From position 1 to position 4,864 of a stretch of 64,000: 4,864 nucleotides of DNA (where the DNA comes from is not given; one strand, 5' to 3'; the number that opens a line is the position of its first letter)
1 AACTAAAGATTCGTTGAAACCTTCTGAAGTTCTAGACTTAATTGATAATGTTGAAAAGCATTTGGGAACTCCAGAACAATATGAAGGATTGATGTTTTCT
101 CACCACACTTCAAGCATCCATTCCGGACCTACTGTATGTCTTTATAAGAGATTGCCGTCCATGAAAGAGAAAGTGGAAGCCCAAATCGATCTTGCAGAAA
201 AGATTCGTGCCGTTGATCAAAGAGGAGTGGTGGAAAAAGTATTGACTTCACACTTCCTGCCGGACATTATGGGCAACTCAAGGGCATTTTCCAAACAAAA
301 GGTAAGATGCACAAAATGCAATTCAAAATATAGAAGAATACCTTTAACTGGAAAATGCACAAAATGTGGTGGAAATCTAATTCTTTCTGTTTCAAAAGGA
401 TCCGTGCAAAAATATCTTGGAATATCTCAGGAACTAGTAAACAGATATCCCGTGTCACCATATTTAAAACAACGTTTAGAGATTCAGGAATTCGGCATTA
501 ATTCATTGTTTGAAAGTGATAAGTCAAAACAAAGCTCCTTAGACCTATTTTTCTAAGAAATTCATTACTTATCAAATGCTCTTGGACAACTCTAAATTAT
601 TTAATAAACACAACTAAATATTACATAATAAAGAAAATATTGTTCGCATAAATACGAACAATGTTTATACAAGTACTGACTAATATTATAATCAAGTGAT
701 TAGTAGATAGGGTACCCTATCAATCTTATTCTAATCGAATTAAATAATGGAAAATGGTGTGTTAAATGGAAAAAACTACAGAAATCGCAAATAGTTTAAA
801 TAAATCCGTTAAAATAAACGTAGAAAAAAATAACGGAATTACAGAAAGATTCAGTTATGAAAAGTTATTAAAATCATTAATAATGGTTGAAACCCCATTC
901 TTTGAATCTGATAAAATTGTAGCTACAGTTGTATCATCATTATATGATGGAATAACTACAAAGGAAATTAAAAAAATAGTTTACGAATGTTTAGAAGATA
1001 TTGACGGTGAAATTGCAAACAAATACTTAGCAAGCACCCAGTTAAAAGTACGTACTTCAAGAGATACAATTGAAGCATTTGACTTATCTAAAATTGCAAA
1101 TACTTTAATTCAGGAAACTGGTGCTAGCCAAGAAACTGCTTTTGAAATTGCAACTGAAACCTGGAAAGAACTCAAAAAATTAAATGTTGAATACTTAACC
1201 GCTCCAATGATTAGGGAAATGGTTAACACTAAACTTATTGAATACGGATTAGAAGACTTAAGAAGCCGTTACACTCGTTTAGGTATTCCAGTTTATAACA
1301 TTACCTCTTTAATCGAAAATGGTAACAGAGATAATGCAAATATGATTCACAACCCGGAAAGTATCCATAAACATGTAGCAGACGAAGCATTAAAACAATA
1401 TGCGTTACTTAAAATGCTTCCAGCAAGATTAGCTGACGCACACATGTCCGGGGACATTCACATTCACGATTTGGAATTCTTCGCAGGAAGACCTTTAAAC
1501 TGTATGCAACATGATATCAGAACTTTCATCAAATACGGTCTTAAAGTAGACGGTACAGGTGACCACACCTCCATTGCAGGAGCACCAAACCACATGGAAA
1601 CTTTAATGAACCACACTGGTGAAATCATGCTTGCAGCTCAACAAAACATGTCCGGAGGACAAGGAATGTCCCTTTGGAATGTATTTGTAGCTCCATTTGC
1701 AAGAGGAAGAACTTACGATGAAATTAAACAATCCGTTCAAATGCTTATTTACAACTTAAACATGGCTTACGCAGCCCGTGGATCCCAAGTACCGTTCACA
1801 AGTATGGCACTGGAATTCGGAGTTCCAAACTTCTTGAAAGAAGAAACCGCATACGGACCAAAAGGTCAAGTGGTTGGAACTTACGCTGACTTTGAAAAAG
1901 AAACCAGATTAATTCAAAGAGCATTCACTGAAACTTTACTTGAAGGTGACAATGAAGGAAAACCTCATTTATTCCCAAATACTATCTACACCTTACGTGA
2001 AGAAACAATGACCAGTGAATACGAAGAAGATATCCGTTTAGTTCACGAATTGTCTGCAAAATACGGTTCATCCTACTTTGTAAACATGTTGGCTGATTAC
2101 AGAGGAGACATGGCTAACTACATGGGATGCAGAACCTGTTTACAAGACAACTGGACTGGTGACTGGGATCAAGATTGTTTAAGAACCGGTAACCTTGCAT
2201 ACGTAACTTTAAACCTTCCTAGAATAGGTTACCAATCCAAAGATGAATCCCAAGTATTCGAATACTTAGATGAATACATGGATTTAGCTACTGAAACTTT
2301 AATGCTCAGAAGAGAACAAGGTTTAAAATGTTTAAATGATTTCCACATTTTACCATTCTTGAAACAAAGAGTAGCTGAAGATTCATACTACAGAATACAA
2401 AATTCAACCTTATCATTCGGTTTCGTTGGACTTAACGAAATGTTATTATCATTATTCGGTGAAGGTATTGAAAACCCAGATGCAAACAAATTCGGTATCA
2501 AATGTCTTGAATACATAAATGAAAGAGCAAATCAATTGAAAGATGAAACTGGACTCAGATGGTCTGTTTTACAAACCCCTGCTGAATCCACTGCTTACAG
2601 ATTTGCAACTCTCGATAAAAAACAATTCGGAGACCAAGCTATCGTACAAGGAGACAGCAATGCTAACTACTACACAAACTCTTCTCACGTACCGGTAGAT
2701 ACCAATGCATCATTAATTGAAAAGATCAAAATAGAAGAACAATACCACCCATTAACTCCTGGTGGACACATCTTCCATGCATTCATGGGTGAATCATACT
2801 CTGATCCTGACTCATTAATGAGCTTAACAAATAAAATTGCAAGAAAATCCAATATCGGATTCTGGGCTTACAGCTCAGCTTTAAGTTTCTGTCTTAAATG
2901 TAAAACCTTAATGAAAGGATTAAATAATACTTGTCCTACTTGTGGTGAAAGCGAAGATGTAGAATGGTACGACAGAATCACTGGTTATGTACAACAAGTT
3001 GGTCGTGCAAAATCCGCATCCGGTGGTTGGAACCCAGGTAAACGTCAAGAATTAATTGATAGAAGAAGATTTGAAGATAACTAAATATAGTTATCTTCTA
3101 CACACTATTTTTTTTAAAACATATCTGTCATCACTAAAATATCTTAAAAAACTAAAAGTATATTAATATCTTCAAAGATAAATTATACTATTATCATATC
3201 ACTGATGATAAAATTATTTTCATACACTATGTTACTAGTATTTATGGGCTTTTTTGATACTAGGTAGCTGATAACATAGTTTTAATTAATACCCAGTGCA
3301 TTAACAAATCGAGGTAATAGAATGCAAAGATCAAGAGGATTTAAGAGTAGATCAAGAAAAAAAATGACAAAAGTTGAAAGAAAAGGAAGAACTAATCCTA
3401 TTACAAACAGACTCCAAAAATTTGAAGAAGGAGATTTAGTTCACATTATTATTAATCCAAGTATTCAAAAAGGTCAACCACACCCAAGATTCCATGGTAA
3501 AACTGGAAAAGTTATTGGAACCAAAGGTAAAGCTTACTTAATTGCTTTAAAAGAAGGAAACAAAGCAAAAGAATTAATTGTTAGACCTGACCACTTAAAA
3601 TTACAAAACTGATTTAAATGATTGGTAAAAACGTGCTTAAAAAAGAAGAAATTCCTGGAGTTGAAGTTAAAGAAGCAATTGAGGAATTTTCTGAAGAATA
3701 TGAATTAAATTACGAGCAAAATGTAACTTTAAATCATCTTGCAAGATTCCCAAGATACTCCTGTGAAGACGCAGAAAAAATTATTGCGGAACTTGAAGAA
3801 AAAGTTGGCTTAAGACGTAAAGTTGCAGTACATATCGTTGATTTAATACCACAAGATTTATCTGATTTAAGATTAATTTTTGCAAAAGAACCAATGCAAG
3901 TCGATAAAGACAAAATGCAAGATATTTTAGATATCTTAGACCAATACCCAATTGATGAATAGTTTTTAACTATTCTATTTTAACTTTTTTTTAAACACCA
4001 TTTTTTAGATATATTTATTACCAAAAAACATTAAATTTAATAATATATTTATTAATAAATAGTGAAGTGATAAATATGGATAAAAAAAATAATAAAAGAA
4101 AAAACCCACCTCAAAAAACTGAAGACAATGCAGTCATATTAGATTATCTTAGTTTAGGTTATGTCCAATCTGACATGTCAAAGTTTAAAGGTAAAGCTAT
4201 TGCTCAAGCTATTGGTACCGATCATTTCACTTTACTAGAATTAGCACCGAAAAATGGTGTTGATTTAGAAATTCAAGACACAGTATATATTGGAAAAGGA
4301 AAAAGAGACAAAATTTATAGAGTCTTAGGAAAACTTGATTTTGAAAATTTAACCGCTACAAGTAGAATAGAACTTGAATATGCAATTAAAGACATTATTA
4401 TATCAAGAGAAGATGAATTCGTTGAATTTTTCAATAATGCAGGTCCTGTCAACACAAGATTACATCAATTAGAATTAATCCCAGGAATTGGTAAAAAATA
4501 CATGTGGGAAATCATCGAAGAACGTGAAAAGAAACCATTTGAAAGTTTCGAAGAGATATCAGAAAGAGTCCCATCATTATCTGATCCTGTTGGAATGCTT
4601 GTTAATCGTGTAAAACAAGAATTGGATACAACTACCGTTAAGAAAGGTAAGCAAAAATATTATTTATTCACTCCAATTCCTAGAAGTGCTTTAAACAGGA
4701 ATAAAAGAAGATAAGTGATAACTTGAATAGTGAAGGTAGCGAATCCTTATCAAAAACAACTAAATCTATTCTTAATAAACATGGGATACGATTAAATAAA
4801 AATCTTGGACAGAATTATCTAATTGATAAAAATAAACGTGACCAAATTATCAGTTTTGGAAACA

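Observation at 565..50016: A 19-bp motif occurs four times, always upstream of DNA-metabolism genes: candidate archaeal DNA replication/repair regulon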

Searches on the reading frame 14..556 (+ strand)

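Call 9: search_protein_families(library=pfam, proteins=[window:14-556:+])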
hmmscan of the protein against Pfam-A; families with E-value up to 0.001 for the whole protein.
window:14-556:+ (180 aa): 1 family
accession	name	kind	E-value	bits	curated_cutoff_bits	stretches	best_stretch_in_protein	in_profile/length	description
PF24846.1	PolC_DP2_cat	-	4.3e-12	46.1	24.3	1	2-53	248-299/299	DNA polymerase II large subunit DP2, catalytic domain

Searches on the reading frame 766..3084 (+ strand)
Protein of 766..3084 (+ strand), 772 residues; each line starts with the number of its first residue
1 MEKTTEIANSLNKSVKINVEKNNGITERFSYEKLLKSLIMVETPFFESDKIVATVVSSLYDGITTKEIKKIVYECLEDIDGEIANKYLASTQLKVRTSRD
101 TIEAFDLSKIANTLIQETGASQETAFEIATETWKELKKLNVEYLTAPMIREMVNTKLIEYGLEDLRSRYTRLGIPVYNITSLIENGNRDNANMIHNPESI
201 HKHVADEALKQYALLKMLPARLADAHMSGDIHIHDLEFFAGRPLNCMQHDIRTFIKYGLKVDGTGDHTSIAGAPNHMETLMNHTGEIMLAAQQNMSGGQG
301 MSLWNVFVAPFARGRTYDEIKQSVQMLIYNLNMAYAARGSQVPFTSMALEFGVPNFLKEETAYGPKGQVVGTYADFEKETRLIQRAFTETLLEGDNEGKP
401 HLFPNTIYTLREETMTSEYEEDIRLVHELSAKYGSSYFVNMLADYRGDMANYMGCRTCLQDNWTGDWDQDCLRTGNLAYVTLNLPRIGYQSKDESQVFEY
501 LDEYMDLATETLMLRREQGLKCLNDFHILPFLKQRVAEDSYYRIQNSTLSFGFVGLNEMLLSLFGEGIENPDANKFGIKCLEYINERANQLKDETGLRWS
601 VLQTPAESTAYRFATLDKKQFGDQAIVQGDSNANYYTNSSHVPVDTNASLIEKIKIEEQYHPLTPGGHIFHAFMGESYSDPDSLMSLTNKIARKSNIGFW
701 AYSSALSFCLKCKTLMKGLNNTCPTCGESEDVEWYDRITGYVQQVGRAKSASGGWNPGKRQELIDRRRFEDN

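Call 9: search_protein_families(library=pfam, proteins=[window:766-3084:+])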
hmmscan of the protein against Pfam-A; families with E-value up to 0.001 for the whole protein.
window:766-3084:+ (772 aa): 2 families
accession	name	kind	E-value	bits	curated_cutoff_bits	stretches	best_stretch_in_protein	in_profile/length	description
PF13597.11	NRDD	-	3.1e-169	564.7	26.2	1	189-769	1-562/562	Anaerobic ribonucleoside-triphosphate reductase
PF03477.21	ATP-cone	-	4.7e-14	53.1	25.8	2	94-169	2-79/88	ATP cone domain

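Call 49: find_homologous_proteins(query=window:766-3084:+, max_evalue=1e-30)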
Query window:766-3084:+ (772 aa): 956 proteins with E <= 1e-30 among 8000 candidates; the best 120 are listed.
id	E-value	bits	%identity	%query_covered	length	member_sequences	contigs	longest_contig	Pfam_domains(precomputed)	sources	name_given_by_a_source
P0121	0.0e+0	1649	91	100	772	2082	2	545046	PF03477.22,PF13597.12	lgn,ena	-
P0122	0.0e+0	1647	91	100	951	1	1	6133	PF03477.22,PF13597.12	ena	-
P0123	0.0e+0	1592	89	99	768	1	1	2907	PF03477.22,PF13597.12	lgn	-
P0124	0.0e+0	1592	89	99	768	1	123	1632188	PF03477.22,PF13597.12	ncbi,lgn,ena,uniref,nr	ncbi:anaerobic ribonucleoside-triphosphate reductase [Methanobrevibacter woesei]|uniref:anaerobic ri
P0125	0.0e+0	1592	89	99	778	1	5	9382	PF03477.22,PF13597.12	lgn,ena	-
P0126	0.0e+0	1592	89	99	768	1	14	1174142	PF03477.22,PF13597.12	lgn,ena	-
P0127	0.0e+0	1591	89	99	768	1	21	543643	PF03477.22,PF13597.12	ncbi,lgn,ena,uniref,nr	ncbi:anaerobic ribonucleoside-triphosphate reductase [Methanobrevibacter woesei]|uniref:anaerobic ri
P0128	0.0e+0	1591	88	99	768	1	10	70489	PF03477.22,PF13597.12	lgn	-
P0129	0.0e+0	1590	88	99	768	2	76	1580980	PF03477.22,PF13597.12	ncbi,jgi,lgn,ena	-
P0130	0.0e+0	1590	88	99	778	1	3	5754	PF03477.22,PF13597.12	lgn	-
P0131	0.0e+0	1590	88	99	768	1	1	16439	PF03477.22,PF13597.12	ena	-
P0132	0.0e+0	1590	88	99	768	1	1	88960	PF03477.22,PF13597.12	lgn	-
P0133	0.0e+0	1590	88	99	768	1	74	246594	PF03477.22,PF13597.12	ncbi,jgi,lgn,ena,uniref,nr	ncbi:anaerobic ribonucleoside-triphosphate reductase [Methanobrevibacter woesei]|jgi:ribonucleoside-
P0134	0.0e+0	1590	88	99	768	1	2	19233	PF03477.22,PF13597.12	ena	-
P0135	0.0e+0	1590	88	99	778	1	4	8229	PF03477.22,PF13597.12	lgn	-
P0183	0.0e+0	1570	86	100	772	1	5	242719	PF03477.22,PF13597.12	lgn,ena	-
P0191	0.0e+0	1555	85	100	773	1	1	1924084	PF03477.22,PF13597.12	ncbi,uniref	ncbi:anaerobic ribonucleoside-triphosphate reductase [Methanobrevibacter sp. DSM 116169]|uniref:anae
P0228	0.0e+0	1471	79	100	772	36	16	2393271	PF03477.22,PF13597.12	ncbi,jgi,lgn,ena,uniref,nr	ncbi:anaerobic ribonucleoside triphosphate reductase [Methanobrevibacter arboriphilus]|jgi:ribonucle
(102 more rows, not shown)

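Call 50: find_encoding_contigs(protein=P0124, flank=10000, max_places=1)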
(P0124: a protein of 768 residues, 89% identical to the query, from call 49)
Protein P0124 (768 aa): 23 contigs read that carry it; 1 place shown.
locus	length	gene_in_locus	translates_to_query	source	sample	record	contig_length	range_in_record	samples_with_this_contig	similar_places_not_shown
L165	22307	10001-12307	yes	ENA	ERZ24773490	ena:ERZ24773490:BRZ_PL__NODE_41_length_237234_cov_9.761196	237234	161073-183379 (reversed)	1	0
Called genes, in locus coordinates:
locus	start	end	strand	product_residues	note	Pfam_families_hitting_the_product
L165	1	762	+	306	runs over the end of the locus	PF00294:PfkB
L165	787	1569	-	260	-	PF01513:NAD_kinase, PF20143:NAD_kinase_C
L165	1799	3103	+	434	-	PF01964:ThiC_Rad_SAM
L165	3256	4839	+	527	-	PF01921:tRNA-synt_1f, PF09334:tRNA-synt_1g (faint), PF19269:Anticodon_2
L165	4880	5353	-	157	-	PF00383:dCMP_cyt_deam_1, PF14437:MafB19-deam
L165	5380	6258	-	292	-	-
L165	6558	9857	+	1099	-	PF03833:PolC_DP2_N, PF24844:PolC_DP2_central, PF24846:PolC_DP2_cat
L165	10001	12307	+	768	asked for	PF03477:ATP-cone, PF13597:NRDD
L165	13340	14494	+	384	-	PF02086:MethyltransfD12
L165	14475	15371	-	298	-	PF09520:HinfI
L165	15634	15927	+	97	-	PF01157:Ribosomal_L21e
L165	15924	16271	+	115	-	PF03874:RNA_pol_Rpb4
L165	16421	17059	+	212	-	PF04919:DUF655, PF14579:HHH_6 (faint)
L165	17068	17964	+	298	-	PF00398:RrnaAD, PF02475:TRM5-TYW2_MTfase (weak), PF02390:Methyltransf_4 (faint), PF13649:Methyltransf_25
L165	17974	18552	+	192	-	PF01135:PCMT (faint), PF05175:MTS, PF06325:PrmA, PF13489:Methyltransf_23 (weak), PF13847:Methyltransf_31, PF08241:Methyltransf_11 (weak), PF08242:Methyltransf_12 (faint), PF13649:Methyltransf_25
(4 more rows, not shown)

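Call 51: find_encoding_contigs(protein=P0228, flank=10000, max_places=1)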
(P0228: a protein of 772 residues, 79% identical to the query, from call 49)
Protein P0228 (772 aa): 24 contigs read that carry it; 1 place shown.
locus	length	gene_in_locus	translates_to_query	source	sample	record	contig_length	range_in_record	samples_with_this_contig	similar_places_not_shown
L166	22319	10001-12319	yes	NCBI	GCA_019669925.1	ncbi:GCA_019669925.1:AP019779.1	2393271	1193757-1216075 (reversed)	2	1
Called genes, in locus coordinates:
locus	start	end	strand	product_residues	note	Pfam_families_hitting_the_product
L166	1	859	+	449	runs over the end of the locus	PF00206:Lyase_1, PF10397:ADSL_C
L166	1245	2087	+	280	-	PF02678:Pirin, PF05726:Pirin_C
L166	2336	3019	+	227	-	PF06197:DUF998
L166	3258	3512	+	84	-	-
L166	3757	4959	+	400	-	PF00999:Na_H_Exchanger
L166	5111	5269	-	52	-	PF03911:Sec61_beta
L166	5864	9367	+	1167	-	PF03833:PolC_DP2_N, PF24844:PolC_DP2_central, PF24846:PolC_DP2_cat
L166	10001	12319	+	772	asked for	PF03477:ATP-cone, PF13597:NRDD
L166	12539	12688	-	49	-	-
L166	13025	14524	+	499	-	PF04715:, PF00425:Chorismate_bind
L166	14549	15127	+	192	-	PF00117:GATase, PF07722:Peptidase_C26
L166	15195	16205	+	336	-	PF02885:Glycos_trans_3N, PF00591:Glycos_transf_3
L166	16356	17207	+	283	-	PF00218:IGPS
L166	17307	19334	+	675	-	PF00697:PRAI, PF00291:PALP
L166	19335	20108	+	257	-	PF00290:Trp_syntA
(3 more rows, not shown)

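Call 52: find_encoding_contigs(protein=P0191, flank=10000, max_places=1)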
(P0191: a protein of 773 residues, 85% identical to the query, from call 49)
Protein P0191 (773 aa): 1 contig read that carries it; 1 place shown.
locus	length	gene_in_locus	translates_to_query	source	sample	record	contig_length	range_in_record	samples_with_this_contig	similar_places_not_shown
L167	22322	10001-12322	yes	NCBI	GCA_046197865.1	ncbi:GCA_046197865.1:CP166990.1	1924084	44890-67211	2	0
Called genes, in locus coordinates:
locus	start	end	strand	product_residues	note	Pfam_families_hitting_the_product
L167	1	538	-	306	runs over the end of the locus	PF07934:OGG_N, PF00730:HhH-GPD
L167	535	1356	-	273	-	PF00977:His_biosynth, PF05690:ThiG (faint), PF01207:Dus (faint), PF03060:NMO (faint), PF01180:DHO_dh (faint), PF04309:G3P_antiterm (faint)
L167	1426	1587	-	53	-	PF03911:Sec61_beta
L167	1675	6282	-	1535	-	PF17789:MG4 (faint), PF02369:Big_1 (faint), PF13620:CarboxypepD_reg (faint), PF16640:Big_3_5, PF24025:Ig_DR_A0283-like (faint), PF16640:Big_3_5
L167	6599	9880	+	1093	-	PF03833:PolC_DP2_N, PF24844:PolC_DP2_central, PF24846:PolC_DP2_cat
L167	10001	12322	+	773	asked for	PF03477:ATP-cone (weak), PF13597:NRDD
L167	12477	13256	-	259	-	-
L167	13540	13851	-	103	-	PF01909:NTP_transf_2, PF18765:Polbeta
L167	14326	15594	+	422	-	PF00464:SHMT, PF00155:Aminotran_1_2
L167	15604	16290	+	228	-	PF02441:Flavoprotein, PF13187:Fer4_9 (faint), PF13534:Fer4_17 (faint), PF13183:Fer4_8 (faint), PF12838:Fer4_7 (weak), PF00037:Fer4, PF12797:Fer4_2 (weak), PF12837:Fer4_6 (weak), +2 more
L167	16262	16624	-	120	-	PF02643:DUF192 (weak)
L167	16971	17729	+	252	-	-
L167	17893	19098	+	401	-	PF01941:AdoMet_Synthase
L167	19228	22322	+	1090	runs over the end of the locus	PF00133:tRNA-synt_1, PF09334:tRNA-synt_1g, PF01406:tRNA-synt_1e (weak), PF01921:tRNA-synt_1f (weak), PF08264:Anticodon_1, PF19302:DUF5915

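Call 54: find_encoding_contigs(protein=P0121, flank=10000, max_places=2)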
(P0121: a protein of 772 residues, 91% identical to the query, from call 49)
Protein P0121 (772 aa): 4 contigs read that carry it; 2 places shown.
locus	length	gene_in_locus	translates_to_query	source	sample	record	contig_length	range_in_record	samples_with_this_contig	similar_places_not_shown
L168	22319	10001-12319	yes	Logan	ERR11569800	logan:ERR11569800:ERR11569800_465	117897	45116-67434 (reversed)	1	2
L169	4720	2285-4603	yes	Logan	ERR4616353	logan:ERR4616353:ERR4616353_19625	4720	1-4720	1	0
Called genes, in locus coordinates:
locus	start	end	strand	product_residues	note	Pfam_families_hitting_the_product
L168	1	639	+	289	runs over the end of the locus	PF00126:HTH_1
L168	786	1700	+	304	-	PF00294:PfkB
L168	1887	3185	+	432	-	PF01964:ThiC_Rad_SAM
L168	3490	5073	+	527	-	PF01921:tRNA-synt_1f, PF09334:tRNA-synt_1g (faint), PF19269:Anticodon_2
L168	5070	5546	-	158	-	PF00383:dCMP_cyt_deam_1, PF14437:MafB19-deam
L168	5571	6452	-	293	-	PF01442:Apolipoprotein (faint)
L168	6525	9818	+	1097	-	PF03833:PolC_DP2_N, PF24844:PolC_DP2_central, PF24846:PolC_DP2_cat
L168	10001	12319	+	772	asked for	PF03477:ATP-cone (weak), PF13597:NRDD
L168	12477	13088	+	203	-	PF02592:Vut_1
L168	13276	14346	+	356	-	PF08240:ADH_N, PF00107:ADH_zinc_N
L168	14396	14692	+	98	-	PF03992:ABM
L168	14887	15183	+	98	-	PF01157:Ribosomal_L21e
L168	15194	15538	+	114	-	PF03874:RNA_pol_Rpb4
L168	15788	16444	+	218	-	PF04919:DUF655, PF14579:HHH_6 (faint)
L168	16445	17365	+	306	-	PF02475:TRM5-TYW2_MTfase (weak), PF00398:RrnaAD, PF01135:PCMT (weak), PF05175:MTS (weak), PF02390:Methyltransf_4 (weak), PF13649:Methyltransf_25, PF13847:Methyltransf_31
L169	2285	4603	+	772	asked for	PF03477:ATP-cone (weak), PF13597:NRDD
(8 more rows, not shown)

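Call 55: find_encoding_contigs(protein=P0183, flank=10000, max_places=1)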
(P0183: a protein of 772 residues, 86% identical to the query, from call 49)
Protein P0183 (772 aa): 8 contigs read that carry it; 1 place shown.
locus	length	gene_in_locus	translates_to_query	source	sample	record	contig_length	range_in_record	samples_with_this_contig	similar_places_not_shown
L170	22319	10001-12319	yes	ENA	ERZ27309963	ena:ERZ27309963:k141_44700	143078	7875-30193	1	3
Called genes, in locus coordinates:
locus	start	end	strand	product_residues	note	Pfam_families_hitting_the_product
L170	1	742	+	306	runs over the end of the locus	PF00294:PfkB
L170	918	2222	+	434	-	PF01964:ThiC_Rad_SAM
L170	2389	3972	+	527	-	PF01921:tRNA-synt_1f, PF09334:tRNA-synt_1g (faint), PF19269:Anticodon_2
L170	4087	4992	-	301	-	PF04055:Radical_SAM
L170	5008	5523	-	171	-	PF00383:dCMP_cyt_deam_1, PF14437:MafB19-deam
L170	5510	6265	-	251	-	-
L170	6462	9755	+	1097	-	PF03833:PolC_DP2_N, PF24844:PolC_DP2_central, PF24846:PolC_DP2_cat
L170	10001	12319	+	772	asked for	PF03477:ATP-cone (weak), PF13597:NRDD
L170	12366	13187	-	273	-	PF19786:DUF6270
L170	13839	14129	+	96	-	PF01157:Ribosomal_L21e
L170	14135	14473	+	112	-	PF03874:RNA_pol_Rpb4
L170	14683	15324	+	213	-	PF04919:DUF655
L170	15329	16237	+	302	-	PF02475:TRM5-TYW2_MTfase (faint), PF00398:RrnaAD, PF05175:MTS (faint), PF13847:Methyltransf_31 (weak), PF02390:Methyltransf_4 (faint), PF13649:Methyltransf_25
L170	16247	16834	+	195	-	PF01135:PCMT (weak), PF05175:MTS, PF13489:Methyltransf_23 (faint), PF06325:PrmA, PF13847:Methyltransf_31, PF08241:Methyltransf_11 (weak), PF08242:Methyltransf_12 (weak), PF13649:Methyltransf_25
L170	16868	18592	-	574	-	PF00664:ABC_membrane, PF02463:SMC_N (weak), PF00005:ABC_tran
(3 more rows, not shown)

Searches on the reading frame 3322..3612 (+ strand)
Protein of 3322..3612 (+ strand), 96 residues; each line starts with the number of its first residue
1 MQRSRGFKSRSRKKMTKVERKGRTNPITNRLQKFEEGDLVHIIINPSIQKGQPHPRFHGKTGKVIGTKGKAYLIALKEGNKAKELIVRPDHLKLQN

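Call 37: search_protein_families(library=pfam, proteins=[window:3322-3612:+], max_evalue=0.00001)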
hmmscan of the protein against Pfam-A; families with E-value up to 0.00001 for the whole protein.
window:3322-3612:+ (96 aa): 1 family
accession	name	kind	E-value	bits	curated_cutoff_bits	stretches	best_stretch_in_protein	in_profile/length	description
PF01157.24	Ribosomal_L21e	-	3e-32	110.9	27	1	1-95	1-99/101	Ribosomal protein L21e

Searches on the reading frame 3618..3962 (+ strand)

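Call 37: search_protein_families(library=pfam, proteins=[window:3618-3962:+], max_evalue=0.00001)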
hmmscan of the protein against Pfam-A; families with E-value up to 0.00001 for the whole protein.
window:3618-3962:+ (114 aa): 1 family
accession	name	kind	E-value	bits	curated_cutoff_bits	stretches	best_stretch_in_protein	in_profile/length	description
PF03874.21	RNA_pol_Rpb4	-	5.3e-12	46.5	25.6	1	25-110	30-115/116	RNA polymerase Rpb4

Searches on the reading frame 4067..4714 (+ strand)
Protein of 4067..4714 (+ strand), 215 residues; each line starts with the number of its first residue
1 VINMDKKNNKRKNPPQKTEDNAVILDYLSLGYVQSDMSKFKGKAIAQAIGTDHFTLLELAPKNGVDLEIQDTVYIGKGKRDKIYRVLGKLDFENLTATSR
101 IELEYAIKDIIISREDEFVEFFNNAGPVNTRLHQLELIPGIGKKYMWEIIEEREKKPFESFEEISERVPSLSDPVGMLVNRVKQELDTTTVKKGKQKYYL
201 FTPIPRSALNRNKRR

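Call 37: search_protein_families(library=pfam, proteins=[window:4067-4714:+], max_evalue=0.00001)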
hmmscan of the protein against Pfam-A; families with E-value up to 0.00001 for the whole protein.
window:4067-4714:+ (215 aa): 1 family
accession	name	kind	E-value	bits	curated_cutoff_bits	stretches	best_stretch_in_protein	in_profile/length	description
PF04919.18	DUF655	-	1.5e-69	234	22.2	1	19-202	2-180/181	Protein of unknown function (DUF655)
